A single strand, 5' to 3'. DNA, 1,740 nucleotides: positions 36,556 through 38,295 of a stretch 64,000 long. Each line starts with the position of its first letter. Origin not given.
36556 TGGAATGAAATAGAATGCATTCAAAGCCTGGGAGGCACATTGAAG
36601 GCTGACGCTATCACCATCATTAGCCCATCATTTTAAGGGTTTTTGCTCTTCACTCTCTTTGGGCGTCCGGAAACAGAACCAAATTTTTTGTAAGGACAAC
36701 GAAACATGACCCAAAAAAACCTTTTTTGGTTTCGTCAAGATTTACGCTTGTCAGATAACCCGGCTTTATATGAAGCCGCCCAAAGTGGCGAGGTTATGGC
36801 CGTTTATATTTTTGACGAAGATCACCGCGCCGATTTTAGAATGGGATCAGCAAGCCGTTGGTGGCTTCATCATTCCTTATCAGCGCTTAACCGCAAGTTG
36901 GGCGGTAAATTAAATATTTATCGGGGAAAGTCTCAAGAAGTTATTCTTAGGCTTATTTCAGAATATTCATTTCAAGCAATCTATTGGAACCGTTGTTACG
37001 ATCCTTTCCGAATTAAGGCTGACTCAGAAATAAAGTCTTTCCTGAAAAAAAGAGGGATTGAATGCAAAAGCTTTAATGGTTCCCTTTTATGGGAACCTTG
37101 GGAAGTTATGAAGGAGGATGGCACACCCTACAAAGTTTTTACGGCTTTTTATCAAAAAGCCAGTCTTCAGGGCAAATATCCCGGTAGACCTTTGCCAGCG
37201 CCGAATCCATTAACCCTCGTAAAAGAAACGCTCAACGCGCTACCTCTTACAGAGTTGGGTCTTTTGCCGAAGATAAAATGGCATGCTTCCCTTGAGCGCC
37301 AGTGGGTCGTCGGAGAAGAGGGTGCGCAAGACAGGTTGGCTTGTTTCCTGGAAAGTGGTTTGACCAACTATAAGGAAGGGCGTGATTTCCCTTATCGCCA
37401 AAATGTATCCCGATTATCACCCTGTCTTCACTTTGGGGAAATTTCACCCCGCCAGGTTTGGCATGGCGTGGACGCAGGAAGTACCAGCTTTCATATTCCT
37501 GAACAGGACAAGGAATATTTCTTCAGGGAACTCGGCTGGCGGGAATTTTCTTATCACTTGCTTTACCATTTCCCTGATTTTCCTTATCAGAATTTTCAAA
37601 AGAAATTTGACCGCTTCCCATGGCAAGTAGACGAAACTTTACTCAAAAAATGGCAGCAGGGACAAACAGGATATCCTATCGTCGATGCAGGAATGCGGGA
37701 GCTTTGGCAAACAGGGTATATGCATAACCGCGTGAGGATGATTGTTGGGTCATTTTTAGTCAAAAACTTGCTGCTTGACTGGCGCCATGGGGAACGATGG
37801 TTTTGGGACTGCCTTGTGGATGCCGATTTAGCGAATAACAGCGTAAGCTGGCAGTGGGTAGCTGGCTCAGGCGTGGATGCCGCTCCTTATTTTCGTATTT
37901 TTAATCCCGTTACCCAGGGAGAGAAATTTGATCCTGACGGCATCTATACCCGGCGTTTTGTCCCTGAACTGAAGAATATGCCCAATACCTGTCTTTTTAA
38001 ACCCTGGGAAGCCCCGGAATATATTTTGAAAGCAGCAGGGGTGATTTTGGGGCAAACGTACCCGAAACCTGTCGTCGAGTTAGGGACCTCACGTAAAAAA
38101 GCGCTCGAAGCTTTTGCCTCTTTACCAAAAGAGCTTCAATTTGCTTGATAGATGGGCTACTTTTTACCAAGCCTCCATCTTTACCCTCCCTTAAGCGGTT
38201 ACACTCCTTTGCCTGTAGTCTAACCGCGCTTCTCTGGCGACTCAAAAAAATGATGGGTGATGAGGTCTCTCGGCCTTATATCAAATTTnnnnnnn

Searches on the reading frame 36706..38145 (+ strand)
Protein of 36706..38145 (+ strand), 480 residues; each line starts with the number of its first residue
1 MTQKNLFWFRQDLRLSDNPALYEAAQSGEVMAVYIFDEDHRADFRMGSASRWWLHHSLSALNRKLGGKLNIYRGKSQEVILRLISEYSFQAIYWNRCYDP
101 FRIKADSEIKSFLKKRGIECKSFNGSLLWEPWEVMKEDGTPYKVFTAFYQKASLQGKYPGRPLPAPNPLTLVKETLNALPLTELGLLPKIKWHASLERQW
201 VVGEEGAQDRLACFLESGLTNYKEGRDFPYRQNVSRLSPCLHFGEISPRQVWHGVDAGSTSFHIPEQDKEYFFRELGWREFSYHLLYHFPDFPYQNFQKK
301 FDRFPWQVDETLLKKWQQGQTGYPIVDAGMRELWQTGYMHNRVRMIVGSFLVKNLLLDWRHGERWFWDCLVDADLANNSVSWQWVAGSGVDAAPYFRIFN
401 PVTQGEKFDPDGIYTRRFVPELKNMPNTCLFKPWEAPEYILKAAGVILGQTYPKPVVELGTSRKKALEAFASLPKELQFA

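Call 43: search_protein_families(library=pfam, proteins=[window:36706-38145:+], max_evalue=0.001)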
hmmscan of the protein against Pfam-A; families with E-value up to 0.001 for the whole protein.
window:36706-38145:+ (480 aa): 2 families
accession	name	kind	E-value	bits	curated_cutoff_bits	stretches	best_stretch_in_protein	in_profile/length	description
PF03441.19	FAD_binding_7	-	1.2e-89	299.5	27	1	272-471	1-202/203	FAD binding domain of DNA photolyase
PF00875.24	DNA_photolyase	-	6.9e-48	163.1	26.6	1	6-166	2-163/164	DNA photolyase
